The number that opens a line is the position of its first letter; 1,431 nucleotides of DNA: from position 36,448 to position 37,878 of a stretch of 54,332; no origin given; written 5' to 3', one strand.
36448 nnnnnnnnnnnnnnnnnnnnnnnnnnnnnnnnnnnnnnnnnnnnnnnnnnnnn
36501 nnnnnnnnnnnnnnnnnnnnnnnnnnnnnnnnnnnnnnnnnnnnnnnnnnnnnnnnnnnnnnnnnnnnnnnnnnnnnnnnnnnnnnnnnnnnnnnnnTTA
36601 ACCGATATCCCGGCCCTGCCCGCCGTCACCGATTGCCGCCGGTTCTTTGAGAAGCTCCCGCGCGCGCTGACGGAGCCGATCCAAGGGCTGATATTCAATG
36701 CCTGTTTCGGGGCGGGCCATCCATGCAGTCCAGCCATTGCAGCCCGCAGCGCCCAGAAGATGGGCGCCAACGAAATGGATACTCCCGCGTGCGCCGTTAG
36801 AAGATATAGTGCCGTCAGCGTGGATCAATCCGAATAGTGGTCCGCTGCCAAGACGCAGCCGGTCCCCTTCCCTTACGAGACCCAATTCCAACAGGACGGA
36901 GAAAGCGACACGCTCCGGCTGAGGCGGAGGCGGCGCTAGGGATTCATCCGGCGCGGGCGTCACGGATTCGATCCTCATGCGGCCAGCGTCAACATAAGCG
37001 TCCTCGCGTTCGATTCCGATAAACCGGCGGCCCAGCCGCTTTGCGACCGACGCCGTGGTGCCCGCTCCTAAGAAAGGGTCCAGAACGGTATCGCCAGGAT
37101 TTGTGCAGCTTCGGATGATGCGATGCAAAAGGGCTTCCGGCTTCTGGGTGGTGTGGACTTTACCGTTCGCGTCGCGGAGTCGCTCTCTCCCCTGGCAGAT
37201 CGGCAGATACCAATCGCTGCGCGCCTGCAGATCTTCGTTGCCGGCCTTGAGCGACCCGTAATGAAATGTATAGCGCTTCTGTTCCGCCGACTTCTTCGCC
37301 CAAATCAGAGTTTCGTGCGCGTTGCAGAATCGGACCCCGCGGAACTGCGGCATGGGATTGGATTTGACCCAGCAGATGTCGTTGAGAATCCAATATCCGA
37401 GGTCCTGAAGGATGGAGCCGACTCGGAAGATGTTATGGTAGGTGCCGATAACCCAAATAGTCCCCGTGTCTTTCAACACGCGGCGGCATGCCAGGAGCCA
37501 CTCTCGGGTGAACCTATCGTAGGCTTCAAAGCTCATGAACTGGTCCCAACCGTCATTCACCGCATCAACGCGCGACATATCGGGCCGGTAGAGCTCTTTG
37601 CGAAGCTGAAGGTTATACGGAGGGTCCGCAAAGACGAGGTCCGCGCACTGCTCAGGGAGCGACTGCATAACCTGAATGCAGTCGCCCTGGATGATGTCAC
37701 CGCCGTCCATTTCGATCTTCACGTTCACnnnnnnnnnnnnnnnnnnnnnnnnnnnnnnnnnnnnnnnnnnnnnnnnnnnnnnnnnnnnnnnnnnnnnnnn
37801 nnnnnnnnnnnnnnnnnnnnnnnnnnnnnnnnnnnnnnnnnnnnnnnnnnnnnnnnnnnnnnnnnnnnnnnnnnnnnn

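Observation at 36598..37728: Full-length orphan CcrM-type GANTC methyltransferase in a def-fmt gene string, in a genome saturated with GAWTC-containing words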

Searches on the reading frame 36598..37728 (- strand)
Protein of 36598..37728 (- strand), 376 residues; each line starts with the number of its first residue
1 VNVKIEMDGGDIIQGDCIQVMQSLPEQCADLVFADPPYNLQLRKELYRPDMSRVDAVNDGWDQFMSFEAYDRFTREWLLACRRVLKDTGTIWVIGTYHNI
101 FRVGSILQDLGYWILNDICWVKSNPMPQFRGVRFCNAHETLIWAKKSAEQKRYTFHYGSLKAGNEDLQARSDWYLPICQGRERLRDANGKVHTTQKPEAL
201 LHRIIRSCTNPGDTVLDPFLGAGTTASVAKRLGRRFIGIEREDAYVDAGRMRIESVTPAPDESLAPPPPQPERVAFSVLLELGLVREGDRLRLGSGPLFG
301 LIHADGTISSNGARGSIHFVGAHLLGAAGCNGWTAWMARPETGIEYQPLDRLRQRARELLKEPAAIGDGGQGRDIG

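Call 3: search_protein_families(library=pfam, proteins=[window:36598-37728:-], max_evalue=0.01)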
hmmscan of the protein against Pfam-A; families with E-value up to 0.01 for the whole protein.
window:36598-37728:- (376 aa): 2 families
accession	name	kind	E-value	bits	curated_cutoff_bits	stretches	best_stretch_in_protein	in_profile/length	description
PF01555.25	N6_N4_Mtase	-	1.5e-63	215.1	26.7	1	30-248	2-218/221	DNA methylase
PF18755.6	RAMA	-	4.6e-10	39.8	35.2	1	264-357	9-102/107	Restriction Enzyme Adenine Methylase Associated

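Call 4: search_protein_families(library=ncbifam, proteins=[window:36598-37728:-], max_evalue=0.01)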
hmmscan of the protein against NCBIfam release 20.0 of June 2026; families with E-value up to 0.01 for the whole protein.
window:36598-37728:- (376 aa): 3 families
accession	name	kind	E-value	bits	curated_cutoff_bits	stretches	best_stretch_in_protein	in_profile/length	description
NF050803.1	DnaMtaseCcrMCaul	equivalog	2.7e-156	519.8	830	1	11-355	5-349/350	adenine-specific DNA-methyltransferase CcrM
NF008572.0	PRK11524.1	equivalog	2.7e-34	118.6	292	2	184-264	187-267/294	adenine-specific DNA-methyltransferase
NF010253.0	PRK13699.1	subfamily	3.4e-22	79.2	244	2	189-261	141-213/226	DNA methyltransferase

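Call 5: search_solved_structures(query=window:36598-37728:-, show_alignments=2)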
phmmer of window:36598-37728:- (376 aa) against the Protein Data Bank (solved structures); distinct sequences matched with E-value up to 0.001: 12.
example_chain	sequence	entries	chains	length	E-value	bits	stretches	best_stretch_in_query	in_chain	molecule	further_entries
6pbd_A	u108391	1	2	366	9.5e-133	446.4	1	11-357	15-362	Modification methylase CcrMI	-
5hek_A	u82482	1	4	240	2.5e-25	92.7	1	14-253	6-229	Adenine specific DNA methyltransferase (DpnA)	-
5hfj_A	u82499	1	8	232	2.6e-25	92.6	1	14-253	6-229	Adenine specific DNA methyltransferase (DpnA)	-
1g60_A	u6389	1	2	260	2.4e-22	82.9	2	173-249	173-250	Adenine-specific Methyltransferase MboIIA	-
8urk_A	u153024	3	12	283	9.3e-18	67.8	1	16-256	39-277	Methyltransferase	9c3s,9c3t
9c3u_A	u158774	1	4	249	1.6e-17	67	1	16-253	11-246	Methyltransferase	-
1eg2_A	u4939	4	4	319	2.9e-15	59.6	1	16-240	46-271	MODIFICATION METHYLASE RSRI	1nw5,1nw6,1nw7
1nw8_A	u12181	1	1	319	9.1e-15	57.9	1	16-240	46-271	MODIFICATION METHYLASE RSRI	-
1boo_A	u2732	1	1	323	1.6e-11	47.2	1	190-253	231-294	PROTEIN (N-4 CYTOSINE-SPECIFIC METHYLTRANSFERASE PVU II)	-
2zie_A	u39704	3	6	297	2.6e-10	43.3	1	14-257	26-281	Putative modification methylase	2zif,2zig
8s9m_A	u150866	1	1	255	1.2e-09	41.1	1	16-249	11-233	DNA cytosine-N4 methyltransferase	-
8s9n_A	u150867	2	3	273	1.3e-09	41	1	15-249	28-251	DNA cytosine-N4 methyltransferase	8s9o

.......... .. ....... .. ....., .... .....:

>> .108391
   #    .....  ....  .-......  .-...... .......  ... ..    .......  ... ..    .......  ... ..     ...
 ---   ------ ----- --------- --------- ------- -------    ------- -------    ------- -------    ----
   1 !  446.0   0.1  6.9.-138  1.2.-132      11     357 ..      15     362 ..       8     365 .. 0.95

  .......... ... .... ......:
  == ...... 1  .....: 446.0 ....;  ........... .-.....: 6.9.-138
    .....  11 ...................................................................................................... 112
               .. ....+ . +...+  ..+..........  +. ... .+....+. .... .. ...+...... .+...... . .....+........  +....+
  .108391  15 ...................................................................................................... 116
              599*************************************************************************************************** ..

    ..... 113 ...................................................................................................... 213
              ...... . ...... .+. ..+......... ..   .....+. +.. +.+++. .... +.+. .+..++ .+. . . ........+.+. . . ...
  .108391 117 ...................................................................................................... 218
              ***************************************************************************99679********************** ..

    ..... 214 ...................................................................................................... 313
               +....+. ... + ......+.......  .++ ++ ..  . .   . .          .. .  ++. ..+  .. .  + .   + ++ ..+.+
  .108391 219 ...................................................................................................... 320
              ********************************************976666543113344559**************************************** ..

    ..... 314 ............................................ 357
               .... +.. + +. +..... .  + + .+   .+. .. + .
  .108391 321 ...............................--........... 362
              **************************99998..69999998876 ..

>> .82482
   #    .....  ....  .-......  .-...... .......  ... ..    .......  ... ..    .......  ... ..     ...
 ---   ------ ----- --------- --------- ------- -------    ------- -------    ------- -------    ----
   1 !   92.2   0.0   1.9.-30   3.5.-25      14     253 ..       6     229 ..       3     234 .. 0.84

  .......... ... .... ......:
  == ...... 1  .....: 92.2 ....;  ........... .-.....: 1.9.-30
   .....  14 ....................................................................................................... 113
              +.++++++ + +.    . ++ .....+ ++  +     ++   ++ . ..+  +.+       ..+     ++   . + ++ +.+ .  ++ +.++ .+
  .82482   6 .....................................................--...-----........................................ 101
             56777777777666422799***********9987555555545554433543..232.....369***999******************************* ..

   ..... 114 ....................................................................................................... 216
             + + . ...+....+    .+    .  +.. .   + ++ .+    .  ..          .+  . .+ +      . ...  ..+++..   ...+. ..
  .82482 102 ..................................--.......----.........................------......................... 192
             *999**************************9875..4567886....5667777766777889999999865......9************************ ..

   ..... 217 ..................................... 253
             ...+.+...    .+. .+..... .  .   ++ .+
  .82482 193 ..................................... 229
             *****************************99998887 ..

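Call 7: find_homologous_proteins(query=window:36598-37728:-, max_evalue=1e-20)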
Query window:36598-37728:- (376 aa): 8000 proteins with E <= 1e-20 among 8000 candidates; the best 120 are listed.
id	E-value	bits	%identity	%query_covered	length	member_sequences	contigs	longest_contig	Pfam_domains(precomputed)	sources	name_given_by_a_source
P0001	1.1e-259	879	100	99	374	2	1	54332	PF18755.7,PF01555.25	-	-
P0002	2.9e-213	726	83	98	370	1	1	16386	PF18755.7,PF01555.25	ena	-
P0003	3.9e-210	716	84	94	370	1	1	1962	PF18755.7,PF01555.25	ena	-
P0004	3.5e-178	611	71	96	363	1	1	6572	PF18755.7,PF01555.25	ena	-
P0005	6.1e-168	577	69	91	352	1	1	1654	PF18755.7,PF01555.25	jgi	jgi:modification methylase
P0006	3.6e-163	561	66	98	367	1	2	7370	PF18755.7,PF01555.25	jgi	jgi:modification methylase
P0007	1.8e-161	556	66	94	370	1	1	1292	PF18755.7,PF01555.25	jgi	jgi:modification methylase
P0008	9.0e-160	550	63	95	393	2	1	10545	PF18755.7,PF01555.25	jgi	jgi:modification methylase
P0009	8.0e-159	547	65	97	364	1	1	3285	PF18755.7,PF01555.25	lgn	-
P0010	1.0e-158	547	68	94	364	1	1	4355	PF18755.7,PF01555.25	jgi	-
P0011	5.2e-157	541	66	94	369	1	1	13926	PF18755.7,PF01555.25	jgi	jgi:modification methylase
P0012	2.7e-154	532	64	93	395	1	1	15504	PF18755.7,PF01555.25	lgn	-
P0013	5.5e-154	531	62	97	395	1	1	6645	PF18755.7,PF01555.25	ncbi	-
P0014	1.1e-153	530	63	94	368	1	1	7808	PF18755.7,PF01555.25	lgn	-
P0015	1.4e-148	513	61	97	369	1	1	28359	PF18755.7,PF01555.25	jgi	jgi:modification methylase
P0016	2.2e-148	513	63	94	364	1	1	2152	PF18755.7,PF01555.25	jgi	jgi:modification methylase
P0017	6.2e-148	511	62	92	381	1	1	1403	PF18755.7,PF01555.25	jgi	jgi:modification methylase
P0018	6.5e-148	511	65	92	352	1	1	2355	PF18755.7,PF01555.25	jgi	jgi:modification methylase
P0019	6.7e-147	508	59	93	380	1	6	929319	PF18755.7,PF01555.25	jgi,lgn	jgi:modification methylase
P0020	1.4e-146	507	62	93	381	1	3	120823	PF18755.7,PF01555.25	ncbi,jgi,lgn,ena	jgi:modification methylase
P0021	3.5e-146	506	62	93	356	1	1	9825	PF18755.7,PF01555.25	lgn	-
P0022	5.4e-146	505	63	92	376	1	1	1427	PF18755.7,PF01555.25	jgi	jgi:modification methylase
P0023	5.6e-146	505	60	94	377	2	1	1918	PF18755.7,PF01555.25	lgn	-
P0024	6.1e-146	505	61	93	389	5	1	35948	PF18755.7,PF01555.25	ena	-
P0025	5.4e-145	502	62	95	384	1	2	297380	PF18755.7,PF01555.25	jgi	-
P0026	2.2e-144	500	60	95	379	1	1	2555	PF18755.7,PF01555.25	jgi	jgi:site-specific DNA-methyltransferase (adenine-specific)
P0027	4.4e-144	499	60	97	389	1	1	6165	PF18755.7,PF01555.25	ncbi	-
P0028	6.0e-144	498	60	95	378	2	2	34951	PF18755.7,PF01555.25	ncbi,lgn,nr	ncbi:MAG: DNA methyltransferase [Chloroherpetonaceae bacterium]|nr:DNA methyltransferase [Chthonomon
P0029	9.8e-144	497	62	94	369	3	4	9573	PF18755.7,PF01555.25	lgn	-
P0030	1.3e-143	497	59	95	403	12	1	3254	PF18755.7,PF01555.25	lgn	-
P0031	1.9e-143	496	59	93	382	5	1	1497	PF18755.7,PF01555.25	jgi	jgi:modification methylase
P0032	2.6e-143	496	60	95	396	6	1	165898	PF18755.7,PF01555.25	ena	-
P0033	3.3e-143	496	59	94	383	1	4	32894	PF18755.7,PF01555.25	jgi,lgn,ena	-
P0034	4.0e-143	495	62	93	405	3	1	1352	PF18755.7,PF01555.25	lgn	-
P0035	7.0e-143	495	59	94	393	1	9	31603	PF18755.7,PF01555.25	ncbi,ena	-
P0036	1.1e-142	494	60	94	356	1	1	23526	PF18755.7,PF01555.25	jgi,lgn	jgi:modification methylase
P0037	1.1e-142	494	60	93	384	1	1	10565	PF18755.7,PF01555.25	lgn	-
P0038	1.5e-142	494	61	92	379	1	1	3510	PF18755.7,PF01555.25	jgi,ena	-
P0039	5.5e-142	492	61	93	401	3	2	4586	PF18755.7,PF01555.25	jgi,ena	-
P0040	5.7e-142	492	60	95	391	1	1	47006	PF18755.7,PF01555.25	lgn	-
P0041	5.9e-142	492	62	92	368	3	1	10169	PF18755.7,PF01555.25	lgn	-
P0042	6.6e-142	491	60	93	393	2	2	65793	PF18755.7,PF01555.25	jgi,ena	-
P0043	7.2e-142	491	61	94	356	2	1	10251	PF18755.7,PF01555.25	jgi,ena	-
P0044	9.5e-142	491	60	94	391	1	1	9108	PF18755.7,PF01555.25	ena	-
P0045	9.9e-142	491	59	94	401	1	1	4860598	PF18755.7,PF01555.25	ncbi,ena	-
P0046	2.0e-141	490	59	95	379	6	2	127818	PF18755.7,PF01555.25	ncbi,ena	-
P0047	2.5e-141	490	61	93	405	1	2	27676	PF18755.7,PF01555.25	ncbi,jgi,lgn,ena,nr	ncbi:MAG TPA: DNA methyltransferase [Chthonomonadaceae bacterium]|nr:DNA methyltransferase [Chthonom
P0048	2.6e-141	489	61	91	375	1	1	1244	PF18755.7,PF01555.25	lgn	-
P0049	7.0e-141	488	59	94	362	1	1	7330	PF18755.7,PF01555.25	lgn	-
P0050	7.3e-141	488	60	93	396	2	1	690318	PF18755.7,PF01555.25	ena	-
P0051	1.2e-140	487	57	96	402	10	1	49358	PF18755.7,PF01555.25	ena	-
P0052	1.5e-140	487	60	93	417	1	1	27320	PF18755.7,PF01555.25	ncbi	-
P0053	2.0e-140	487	61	91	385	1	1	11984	PF18755.7,PF01555.25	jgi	jgi:DNA modification methylase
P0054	2.9e-140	486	60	93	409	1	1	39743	PF18755.7,PF01555.25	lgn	-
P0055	2.9e-140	486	58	95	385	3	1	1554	PF18755.7,PF01555.25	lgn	-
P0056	3.5e-140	486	61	91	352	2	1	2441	PF18755.7,PF01555.25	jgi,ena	-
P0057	6.2e-140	485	58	93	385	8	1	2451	PF18755.7,PF01555.25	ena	-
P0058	6.3e-140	485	60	93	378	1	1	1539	PF18755.7,PF01555.25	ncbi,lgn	-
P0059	6.6e-140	485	60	91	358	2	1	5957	PF18755.7,PF01555.25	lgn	-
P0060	6.7e-140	485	59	92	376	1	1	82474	PF18755.7,PF01555.25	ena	-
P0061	8.3e-140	485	61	92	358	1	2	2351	PF18755.7,PF01555.25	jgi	jgi:modification methylase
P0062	1.0e-139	484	60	95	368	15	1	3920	PF18755.7,PF01555.25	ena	-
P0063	1.5e-139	484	59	93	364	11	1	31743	PF18755.7,PF01555.25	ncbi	ncbi:MAG: DNA methyltransferase [Armatimonadia bacterium]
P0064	1.9e-139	483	61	91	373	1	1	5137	PF18755.7,PF01555.25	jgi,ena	-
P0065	3.4e-139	483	60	93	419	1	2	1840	PF18755.7,PF01555.25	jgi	jgi:DNA modification methylase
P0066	3.8e-139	482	60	91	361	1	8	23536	PF18755.7,PF01555.25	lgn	-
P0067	1.5e-138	480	61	90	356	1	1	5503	PF18755.7,PF01170.25,PF01555.25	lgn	-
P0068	2.0e-138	480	62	90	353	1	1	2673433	PF18755.7,PF01555.25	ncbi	-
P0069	2.8e-138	479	59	94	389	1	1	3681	PF18755.7,PF01555.25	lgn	-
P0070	3.7e-138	479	59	95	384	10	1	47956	PF18755.7,PF01555.25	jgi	jgi:DNA modification methylase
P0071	4.6e-138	479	59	94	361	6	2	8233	PF18755.7,PF01555.25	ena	-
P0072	5.0e-138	479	58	93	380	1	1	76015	PF18755.7,PF01555.25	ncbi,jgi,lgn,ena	jgi:modification methylase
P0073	5.7e-138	478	60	92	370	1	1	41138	PF18755.7,PF01555.25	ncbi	ncbi:MAG: site-specific DNA-methyltransferase [Hyphomicrobiales bacterium]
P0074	6.1e-138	478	60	92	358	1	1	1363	PF18755.7,PF01555.25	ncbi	-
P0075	6.3e-138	478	62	94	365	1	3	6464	PF18755.7,PF01555.25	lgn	-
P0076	8.5e-138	478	60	92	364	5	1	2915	PF18755.7,PF01555.25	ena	-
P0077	9.6e-138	478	59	93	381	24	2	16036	PF18755.7,PF01555.25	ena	-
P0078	1.3e-137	477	58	94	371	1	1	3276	PF18755.7,PF01555.25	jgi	jgi:modification methylase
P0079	1.7e-137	477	58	91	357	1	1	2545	PF18755.7,PF02086.22,PF01170.25,PF01555.25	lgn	-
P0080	1.9e-137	477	61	93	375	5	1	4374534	PF18755.7,PF01555.25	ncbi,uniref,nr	ncbi:site-specific DNA-methyltransferase [Martelella lutilitoris]|uniref:Methyltransferase n=1 Tax=M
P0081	2.4e-137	476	59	92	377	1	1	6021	PF18755.7,PF01555.25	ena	-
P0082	3.2e-137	476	63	86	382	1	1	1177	PF18755.7,PF01555.25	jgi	jgi:modification methylase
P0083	3.3e-137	476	58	95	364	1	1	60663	PF18755.7,PF01555.25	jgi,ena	-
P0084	4.0e-137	476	60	93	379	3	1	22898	PF18755.7,PF01555.25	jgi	jgi:modification methylase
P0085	4.1e-137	476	60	92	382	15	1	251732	PF18755.7,PF01555.25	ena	-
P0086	4.9e-137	475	62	88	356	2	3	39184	PF18755.7,PF01555.25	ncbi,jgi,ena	-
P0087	5.9e-137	475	59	93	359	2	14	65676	PF18755.7,PF01555.25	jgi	jgi:modification methylase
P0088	6.5e-137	475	59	93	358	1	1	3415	PF18755.7,PF01555.25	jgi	jgi:modification methylase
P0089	6.7e-137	475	61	90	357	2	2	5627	PF18755.7,PF01555.25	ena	-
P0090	7.1e-137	475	60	92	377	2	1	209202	PF18755.7,PF01170.25,PF01555.25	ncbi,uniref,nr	ncbi:site-specific DNA-methyltransferase [Martelella sp. HB161492]|uniref:site-specific DNA-methyltr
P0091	7.1e-137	475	60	93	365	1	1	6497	PF18755.7,PF01555.25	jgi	jgi:modification methylase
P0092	8.2e-137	475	59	93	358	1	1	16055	PF18755.7,PF01555.25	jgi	jgi:modification methylase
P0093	8.3e-137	475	60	94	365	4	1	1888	PF18755.7,PF01555.25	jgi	jgi:modification methylase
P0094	9.9e-137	474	57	96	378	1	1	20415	PF18755.7,PF01555.25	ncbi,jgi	-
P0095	1.4e-136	474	59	91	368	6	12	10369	PF18755.7,PF01555.25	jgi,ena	-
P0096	1.4e-136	474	60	95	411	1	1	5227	PF18755.7,PF01555.25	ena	-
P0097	1.5e-136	474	59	93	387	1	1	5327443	PF18755.7,PF01170.25,PF01555.25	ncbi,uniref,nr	ncbi:Modification methylase DpnIIB [Hartmannibacter diazotrophicus]|uniref:Methyltransferase n=1 Tax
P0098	1.8e-136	474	60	92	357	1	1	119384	PF18755.7,PF01555.25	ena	-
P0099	2.4e-136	473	60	92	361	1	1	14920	PF18755.7,PF01555.25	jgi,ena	-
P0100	2.5e-136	473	59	94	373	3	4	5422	PF18755.7,PF01555.25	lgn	-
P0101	2.5e-136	473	60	95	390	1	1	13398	PF18755.7,PF01555.25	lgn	-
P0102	3.2e-136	473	61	93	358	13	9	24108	PF18755.7,PF01555.25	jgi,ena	-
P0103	3.3e-136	473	60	96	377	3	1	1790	PF18755.7,PF01555.25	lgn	-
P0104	3.4e-136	473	59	91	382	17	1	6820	PF18755.7,PF01555.25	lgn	-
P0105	3.7e-136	473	59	92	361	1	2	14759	PF18755.7,PF01555.25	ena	-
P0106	3.7e-136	473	58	94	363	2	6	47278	PF18755.7,PF01555.25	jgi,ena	jgi:modification methylase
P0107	3.9e-136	472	59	93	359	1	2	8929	PF18755.7,PF01170.25,PF01555.25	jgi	jgi:modification methylase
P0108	4.1e-136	472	58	92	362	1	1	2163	PF18755.7,PF01555.25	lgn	-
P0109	4.8e-136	472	60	94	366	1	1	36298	PF18755.7,PF01555.25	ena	-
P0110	5.5e-136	472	60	91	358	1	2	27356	PF18755.7,PF01555.25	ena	-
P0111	5.8e-136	472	59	95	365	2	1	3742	PF18755.7,PF01555.25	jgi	jgi:DNA modification methylase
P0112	5.9e-136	472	61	88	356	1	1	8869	PF18755.7,PF01555.25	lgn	-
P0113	6.0e-136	472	61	92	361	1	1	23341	PF18755.7,PF01555.25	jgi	jgi:modification methylase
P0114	6.7e-136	472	60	93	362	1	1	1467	PF18755.7,PF01555.25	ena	-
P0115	6.9e-136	472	61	91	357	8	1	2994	PF18755.7,PF01555.25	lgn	-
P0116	7.0e-136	472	58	94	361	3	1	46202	PF18755.7,PF01555.25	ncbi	ncbi:MAG: DNA methyltransferase [Armatimonadia bacterium]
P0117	7.3e-136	472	59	93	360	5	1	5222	PF18755.7,PF01555.25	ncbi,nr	ncbi:MAG: site-specific DNA-methyltransferase [Armatimonadetes bacterium]|nr:site-specific DNA-methy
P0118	7.4e-136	472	58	93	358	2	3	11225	PF18755.7,PF01170.25,PF01555.25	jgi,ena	-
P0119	8.0e-136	471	59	92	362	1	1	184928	PF18755.7,PF01555.25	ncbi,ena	-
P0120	8.2e-136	471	62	91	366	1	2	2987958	PF18755.7,PF01555.25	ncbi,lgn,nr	ncbi:MAG: site-specific DNA-methyltransferase [Fimbriimonadales bacterium]|nr:MAG: methyltransferase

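Call 16: find_related_loci(query=window:36598-37728:-, collection=genome_contigs, flank=10000)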
Query window:36598-37728:- (376 aa) in genome_contigs; peptide patterns used: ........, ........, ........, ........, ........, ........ (x = any residue, [..] = any of these).
85 stretches matched a pattern; 11 encode a relative of the query (tblastn E <= 1e-3); 11 distinct loci.
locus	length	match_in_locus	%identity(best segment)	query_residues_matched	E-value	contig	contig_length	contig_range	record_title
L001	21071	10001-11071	59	12-365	5e-146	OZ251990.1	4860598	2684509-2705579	MAG: Chthonomonadaceae bacterium isolate 0f14b89a-63f4-40ec-98d0-ade398513459 genome assembly, chromosome: 1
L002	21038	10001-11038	53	12-362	1e-122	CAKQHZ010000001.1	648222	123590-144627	MAG: uncultured Alphaproteobacteria bacterium isolate REFINED_METABAT215_TOP10_CONTIGS_1500_ASSEMBLY_K77_MERGED__Hadza_M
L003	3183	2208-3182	56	12-332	4e-126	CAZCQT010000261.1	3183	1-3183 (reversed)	MAG TPA_asm: uncultured Moorellales bacterium isolate binchicken_co173_65 genome assembly, contig: NODE_99566_length_318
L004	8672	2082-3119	53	12-362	5e-121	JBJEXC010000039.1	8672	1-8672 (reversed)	MAG: Alphaproteobacteria bacterium isolate LOHA32_bin.034 NODE_4704_length_8672_cov_8.978183, whole genome shotgun seque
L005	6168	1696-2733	53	12-362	2e-120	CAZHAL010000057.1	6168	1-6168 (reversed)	MAG TPA_asm: uncultured Bacteroidales bacterium isolate SRP199465_co2_466 genome assembly, contig: NODE_39231_length_616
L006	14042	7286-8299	54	3-341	5e-122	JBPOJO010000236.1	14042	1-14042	MAG: Bacteroidota bacterium isolate MAG_621 c_000000620605, whole genome shotgun sequence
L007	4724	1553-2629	51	12-367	2e-110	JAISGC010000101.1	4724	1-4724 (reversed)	MAG: Rickettsiales bacterium isolate Gx485_bin8 k119_2647695, whole genome shotgun sequence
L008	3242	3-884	52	67-359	5e-100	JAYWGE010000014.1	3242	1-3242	MAG: bacterium isolate GLR20_GL16_DN_1_concoct_119 GLR20_GL16_DN_1_concoct_119_13, whole genome shotgun sequence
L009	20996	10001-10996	37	15-333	1e-57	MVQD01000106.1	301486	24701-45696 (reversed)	MAG: Methanoregulaceae archaeon PtaB.Bin056 A4E37_contig000106, whole genome shotgun sequence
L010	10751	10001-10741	42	12-256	4e-57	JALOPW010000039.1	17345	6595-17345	MAG: Methanolinea sp. isolate Prado139 scaffold_4921, whole genome shotgun sequence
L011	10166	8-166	75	76-128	4e-24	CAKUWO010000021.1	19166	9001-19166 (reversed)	MAG: uncultured Erysipelotrichaceae bacterium isolate REFINED_METABAT215_TOP10_CONTIGS_1500_ASSEMBLY_K77_MERGED__Hadza_M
